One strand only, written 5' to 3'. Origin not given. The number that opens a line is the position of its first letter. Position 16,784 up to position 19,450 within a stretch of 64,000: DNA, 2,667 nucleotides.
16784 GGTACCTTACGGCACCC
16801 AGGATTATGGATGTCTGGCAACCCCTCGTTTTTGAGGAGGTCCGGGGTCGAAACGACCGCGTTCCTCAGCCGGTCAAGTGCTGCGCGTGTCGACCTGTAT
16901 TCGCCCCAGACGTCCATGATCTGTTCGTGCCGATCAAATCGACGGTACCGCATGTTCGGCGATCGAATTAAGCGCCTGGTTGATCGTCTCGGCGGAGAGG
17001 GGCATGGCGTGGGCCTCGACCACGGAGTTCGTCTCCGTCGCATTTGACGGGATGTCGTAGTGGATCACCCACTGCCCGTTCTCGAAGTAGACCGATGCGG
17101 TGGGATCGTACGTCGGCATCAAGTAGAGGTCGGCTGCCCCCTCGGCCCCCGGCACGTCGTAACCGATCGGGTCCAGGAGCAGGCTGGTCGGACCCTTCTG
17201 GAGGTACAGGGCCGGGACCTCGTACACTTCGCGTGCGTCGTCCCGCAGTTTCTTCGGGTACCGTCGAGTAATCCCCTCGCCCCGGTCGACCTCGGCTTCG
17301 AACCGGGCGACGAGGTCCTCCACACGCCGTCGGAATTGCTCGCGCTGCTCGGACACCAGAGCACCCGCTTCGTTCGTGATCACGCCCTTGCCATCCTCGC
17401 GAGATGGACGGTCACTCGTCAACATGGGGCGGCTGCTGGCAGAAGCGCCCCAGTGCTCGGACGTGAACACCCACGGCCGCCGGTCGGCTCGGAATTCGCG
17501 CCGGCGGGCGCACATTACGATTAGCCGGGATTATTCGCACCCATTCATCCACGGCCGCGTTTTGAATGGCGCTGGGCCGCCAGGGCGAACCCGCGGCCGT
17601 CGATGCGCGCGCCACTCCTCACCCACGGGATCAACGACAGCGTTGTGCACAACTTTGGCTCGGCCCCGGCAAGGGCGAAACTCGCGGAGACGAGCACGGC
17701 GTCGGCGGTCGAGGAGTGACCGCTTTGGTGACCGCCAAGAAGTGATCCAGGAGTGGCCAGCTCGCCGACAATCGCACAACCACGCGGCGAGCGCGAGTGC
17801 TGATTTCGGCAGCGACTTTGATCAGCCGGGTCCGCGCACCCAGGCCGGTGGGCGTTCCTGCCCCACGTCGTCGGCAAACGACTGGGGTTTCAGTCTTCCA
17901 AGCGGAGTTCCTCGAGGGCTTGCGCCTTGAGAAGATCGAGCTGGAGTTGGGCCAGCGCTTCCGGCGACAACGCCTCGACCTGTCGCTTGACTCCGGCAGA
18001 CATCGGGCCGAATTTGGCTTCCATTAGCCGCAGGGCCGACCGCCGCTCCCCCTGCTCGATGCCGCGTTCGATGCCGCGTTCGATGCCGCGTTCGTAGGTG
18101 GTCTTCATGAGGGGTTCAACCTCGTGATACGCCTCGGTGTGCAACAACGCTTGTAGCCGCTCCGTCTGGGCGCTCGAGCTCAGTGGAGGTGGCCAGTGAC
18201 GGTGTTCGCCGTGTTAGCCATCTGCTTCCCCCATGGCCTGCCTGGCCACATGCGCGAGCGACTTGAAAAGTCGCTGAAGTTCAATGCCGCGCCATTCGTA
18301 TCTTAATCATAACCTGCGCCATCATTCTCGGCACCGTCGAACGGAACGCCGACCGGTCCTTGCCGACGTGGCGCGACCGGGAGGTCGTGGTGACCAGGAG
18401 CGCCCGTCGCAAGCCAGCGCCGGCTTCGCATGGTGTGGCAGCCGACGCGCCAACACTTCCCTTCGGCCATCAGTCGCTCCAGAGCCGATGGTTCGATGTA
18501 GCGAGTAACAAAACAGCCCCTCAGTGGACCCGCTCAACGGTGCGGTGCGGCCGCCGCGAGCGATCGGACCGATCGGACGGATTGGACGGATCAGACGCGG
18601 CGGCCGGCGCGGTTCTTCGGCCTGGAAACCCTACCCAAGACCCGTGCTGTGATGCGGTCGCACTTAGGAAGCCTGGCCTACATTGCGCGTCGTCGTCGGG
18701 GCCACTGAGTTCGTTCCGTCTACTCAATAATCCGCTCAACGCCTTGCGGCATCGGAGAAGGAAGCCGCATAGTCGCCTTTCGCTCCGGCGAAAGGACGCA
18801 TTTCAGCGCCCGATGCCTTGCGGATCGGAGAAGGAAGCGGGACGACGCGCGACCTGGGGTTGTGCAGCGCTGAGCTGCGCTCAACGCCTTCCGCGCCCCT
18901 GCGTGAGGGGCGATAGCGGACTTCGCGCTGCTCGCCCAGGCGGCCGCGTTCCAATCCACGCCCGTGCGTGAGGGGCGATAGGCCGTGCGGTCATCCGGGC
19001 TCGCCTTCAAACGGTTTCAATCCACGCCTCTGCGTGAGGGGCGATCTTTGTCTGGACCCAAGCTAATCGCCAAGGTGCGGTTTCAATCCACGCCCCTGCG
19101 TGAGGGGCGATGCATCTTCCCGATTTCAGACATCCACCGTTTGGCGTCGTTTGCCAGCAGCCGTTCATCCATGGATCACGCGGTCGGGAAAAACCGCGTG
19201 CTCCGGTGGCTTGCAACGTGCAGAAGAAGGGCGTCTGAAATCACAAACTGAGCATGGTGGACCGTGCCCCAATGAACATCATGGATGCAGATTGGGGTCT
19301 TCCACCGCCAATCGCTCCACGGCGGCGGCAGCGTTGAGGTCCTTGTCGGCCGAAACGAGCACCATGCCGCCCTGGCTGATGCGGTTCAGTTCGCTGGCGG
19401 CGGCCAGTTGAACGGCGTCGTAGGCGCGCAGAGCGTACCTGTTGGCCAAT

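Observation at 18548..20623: Orphan type I-C-like CRISPR mini-array next to a PIN/RHH toxin-antitoxin pair, in a ~2.1 kb segment bounded by 55-bp inverted repeats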

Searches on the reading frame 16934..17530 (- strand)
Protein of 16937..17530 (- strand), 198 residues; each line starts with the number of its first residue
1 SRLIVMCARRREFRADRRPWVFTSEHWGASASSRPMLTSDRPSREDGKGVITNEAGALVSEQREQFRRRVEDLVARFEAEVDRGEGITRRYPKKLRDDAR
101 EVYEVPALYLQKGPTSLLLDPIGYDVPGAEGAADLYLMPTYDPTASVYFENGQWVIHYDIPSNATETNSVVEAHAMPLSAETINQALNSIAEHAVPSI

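Call 8: search_protein_families(library=pfam, proteins=[window:16934-17515:-], max_evalue=0.1)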
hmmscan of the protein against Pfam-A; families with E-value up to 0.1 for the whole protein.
window:16934-17515:- (193 aa): 0 families

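Call 45: search_protein_families(library=ncbifam, proteins=[window:16934-17515:-], max_evalue=0.01)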
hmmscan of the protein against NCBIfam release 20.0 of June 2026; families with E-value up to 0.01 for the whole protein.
window:16934-17515:- (193 aa): 0 families

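Call 52: search_protein_families(library=phrogs, proteins=[window:16934-17515:-], max_evalue=0.001)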
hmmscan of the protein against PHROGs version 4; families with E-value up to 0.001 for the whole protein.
window:16934-17515:- (193 aa): 0 families

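Call 67: search_protein_families(library=padloc, proteins=[window:16937-17530:-], max_evalue=0.001)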
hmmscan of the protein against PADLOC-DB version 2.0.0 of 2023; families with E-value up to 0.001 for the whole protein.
window:16937-17530:- (198 aa): 0 families

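Call 94: search_solved_structures(query=window:16934-17515:-, max_evalue=1)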
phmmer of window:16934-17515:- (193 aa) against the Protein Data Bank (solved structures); distinct sequences matched with E-value up to 1: 1.
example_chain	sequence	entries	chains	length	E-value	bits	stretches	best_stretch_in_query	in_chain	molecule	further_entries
6o38_A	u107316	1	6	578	0.39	13.6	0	136-186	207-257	Acinetobacter secreted protease CpaA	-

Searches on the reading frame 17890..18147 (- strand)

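Call 8: search_protein_families(library=pfam, proteins=[window:17890-18147:-], max_evalue=0.1)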
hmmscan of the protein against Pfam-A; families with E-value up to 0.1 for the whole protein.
window:17890-18147:- (85 aa): 1 family
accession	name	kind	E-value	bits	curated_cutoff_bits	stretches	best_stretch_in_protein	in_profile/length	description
PF14261.11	DUF4351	-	1.2e-06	28.9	25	1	27-82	1-56/59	Domain of unknown function (DUF4351)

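Call 45: search_protein_families(library=ncbifam, proteins=[window:17890-18147:-], max_evalue=0.01)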
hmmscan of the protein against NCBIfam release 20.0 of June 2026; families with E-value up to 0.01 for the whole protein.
window:17890-18147:- (85 aa): 0 families

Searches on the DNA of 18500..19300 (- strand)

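Call 55: search_dna_similar(query=window:18733-18765:-, collection=plasmids, mode=distant, max_evalue=10, max_rows=15)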
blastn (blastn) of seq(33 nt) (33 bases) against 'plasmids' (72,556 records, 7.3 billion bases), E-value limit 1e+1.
Records with a match: 10; places in all: 11; records where one place covers at least 80% of the query: 1.
Best place of each record, by identity: >=99% 7; 95-99% 1; 90-95% 1; 80-90% 1.
By first word of the organism name: Paenarthrobacter 4; Gloeothece 2; Qingshengfaniella 1; Sinorhizobium 1; Arthrobacter 1; Agrobacterium 1.
By predicted mobility (MOB-suite, as given by PLSDB): conjugative 9; non-mobilizable 1.
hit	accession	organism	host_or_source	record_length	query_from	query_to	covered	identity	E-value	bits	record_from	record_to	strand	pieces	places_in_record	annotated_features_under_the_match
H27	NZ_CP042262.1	Qingshengfaniella alkalisoli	cell culture,saline soil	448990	1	28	85%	85.7%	3e+0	34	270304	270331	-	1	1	hydantoinase/oxoprolinase family protein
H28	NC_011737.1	Gloeothece citriformis PCC 7424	-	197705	9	32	73%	91.7%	9e-1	36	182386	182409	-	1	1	hypothetical protein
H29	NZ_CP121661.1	Sinorhizobium terangae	Desmanthus virgatus,cell culture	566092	1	21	64%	95.2%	3e+0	35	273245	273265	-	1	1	none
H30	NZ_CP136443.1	Paenarthrobacter sp. AT5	atrazine-producing pesticide factory ...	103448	6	24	58%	100.0%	9e-1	36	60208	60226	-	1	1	hypothetical protein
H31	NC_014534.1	Gloeothece verrucosa PCC 7822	fresh water in rice field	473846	13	30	55%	100.0%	3e+0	34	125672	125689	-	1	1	none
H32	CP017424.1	Arthrobacter sp. ZXY-2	whole organism,soil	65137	6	23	55%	100.0%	3e+0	34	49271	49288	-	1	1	hypothetical protein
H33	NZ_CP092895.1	Agrobacterium tumefaciens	soil,soil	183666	9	26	55%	100.0%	3e+0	34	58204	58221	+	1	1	trbI: IncP-type conjugal transfer protein TrbI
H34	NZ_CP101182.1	Paenarthrobacter ureafaciens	mixed culture,soil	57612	6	23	55%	100.0%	3e+0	34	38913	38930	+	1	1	hypothetical protein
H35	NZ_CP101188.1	Paenarthrobacter ureafaciens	mixed culture,soil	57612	6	23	55%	100.0%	3e+0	34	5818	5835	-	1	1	hypothetical protein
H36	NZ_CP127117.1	Paenarthrobacter sp. R1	cell culture,sediment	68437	6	23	55%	100.0%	3e+0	34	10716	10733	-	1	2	hypothetical protein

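Call 69: search_rna_families(source=window, start=18500, end=19300, threshold=evalue, max_evalue=10)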
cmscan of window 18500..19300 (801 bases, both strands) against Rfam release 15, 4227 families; matches with E-value up to 10: 11.
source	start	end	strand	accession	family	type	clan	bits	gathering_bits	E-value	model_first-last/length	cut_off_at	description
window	19080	19113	-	RF01322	CRISPR-DR9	Gene; CRISPR;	-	30.2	45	0.00011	1-37/37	no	CRISPR RNA direct repeat element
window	18877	18921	+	RF01336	CRISPR-DR23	Gene; CRISPR;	-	21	45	0.29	1-36/36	no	CRISPR RNA direct repeat element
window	18734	18797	+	RF01336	CRISPR-DR23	Gene; CRISPR;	-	20.8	45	0.33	1-36/36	no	CRISPR RNA direct repeat element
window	18548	18628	+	RF03006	M23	Gene; sRNA;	-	20.7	41.2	0.27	1-53/53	no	M23 RNA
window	19014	19047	-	RF01322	CRISPR-DR9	Gene; CRISPR;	-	19.7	45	0.16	1-37/37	no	CRISPR RNA direct repeat element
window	18948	18981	-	RF01322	CRISPR-DR9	Gene; CRISPR;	-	19.3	45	0.2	1-37/37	no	CRISPR RNA direct repeat element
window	18733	18753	-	RF01343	CRISPR-DR33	Gene; CRISPR;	-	19.2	39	0.32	16-36/37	no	CRISPR RNA direct repeat element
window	18549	18603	-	RF04025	mir-7964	Gene; miRNA;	-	18.9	80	0.64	1-51/51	no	mir-7964 microRNA precursor family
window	18605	18648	+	RF03753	mir-1986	Gene; miRNA;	-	15.1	50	10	1-60/60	no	mir-1986 microRNA precursor family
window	19014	19054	-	RF01323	CRISPR-DR10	Gene; CRISPR;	-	14.1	39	6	1-37/37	no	CRISPR RNA direct repeat element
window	18989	19031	-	RF01121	sR38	Gene; snRNA; snoRNA; CD-box;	-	13.9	50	1.4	1-59/59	no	Small nucleolar RNA sR38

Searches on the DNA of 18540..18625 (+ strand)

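Call 56: search_dna_similar(query=window:18540-18625:+, collection=plasmids, mode=distant, max_evalue=1, max_rows=15)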
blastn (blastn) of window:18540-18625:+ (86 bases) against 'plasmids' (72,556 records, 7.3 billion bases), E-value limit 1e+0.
Records with a match: 14; places in all: 14; records where one place covers at least 80% of the query: 0.
Best place of each record, by identity: 95-99% 2; 90-95% 5; 80-90% 6; 60-80% 1.
By first word of the organism name: Roseomonas 5; Streptomyces 3; Halobaculum 1; Halobellus 1; Burkholderia 1; Embleya 1; Rhizobium 1; Bosea 1.
By predicted mobility (MOB-suite, as given by PLSDB): non-mobilizable 11; conjugative 2; mobilizable 1.
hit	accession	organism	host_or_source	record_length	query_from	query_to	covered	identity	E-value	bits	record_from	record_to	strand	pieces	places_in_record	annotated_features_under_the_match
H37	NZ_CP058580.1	Halobaculum salinum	cell culture,saline soil sample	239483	8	74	78%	73.2%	2e-1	41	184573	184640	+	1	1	hutI: imidazolonepropionase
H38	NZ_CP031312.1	Halobellus limi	Cell culture,Taibei marine solar ...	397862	13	49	43%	84.2%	7e-1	39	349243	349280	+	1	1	bacterio-opsin activator domain-containing protein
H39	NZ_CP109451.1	Streptomyces sp. NBC_01471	-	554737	21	53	38%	90.9%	4e-3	47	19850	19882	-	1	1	none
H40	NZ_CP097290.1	Streptomyces durmitorensis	whole organism,soil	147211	8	37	35%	90.3%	7e-1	40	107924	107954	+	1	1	metK: methionine adenosyltransferase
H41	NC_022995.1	Burkholderia sp. M701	-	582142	13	43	36%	87.1%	7e-1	39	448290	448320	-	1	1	HNH endonuclease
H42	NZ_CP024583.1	Roseomonas sp. FDAARGOS_362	Homo sapiens,peripheral Blood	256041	58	86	34%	89.7%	7e-1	40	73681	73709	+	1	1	error-prone DNA polymerase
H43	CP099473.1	Roseomonas mucosa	Human skin,single cell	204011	58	86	34%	89.7%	7e-1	40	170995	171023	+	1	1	error-prone DNA polymerase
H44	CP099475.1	Roseomonas mucosa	Human skin,single cell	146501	58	86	34%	89.7%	7e-1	40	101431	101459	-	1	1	hypothetical protein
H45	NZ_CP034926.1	Roseomonas mucosa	Homo sapiens,tissue sample,Clinical, ...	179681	58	86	34%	89.7%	7e-1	40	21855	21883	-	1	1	error-prone DNA polymerase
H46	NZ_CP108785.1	Embleya sp. NBC_00888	-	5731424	48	74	31%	92.6%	2e-1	41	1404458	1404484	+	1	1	none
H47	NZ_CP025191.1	Roseomonas mucosa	Homo sapiens,clinical, human skin, ...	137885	61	86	30%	92.3%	7e-1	39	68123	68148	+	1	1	error-prone DNA polymerase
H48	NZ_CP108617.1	Streptomyces avidinii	-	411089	57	82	30%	92.3%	7e-1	39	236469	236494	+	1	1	TraR/DksA C4-type zinc finger protein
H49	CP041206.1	Rhizobium sp. NIBRBAC000502774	Genome assembly,Coal mine soil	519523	62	85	28%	95.8%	7e-1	40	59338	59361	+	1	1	amidohydrolase family protein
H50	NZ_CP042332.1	Bosea sp. F3-2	soybean,soil sample,rhizosphere soil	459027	56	79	28%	95.8%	7e-1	40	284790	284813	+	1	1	ABC transporter ATP-binding protein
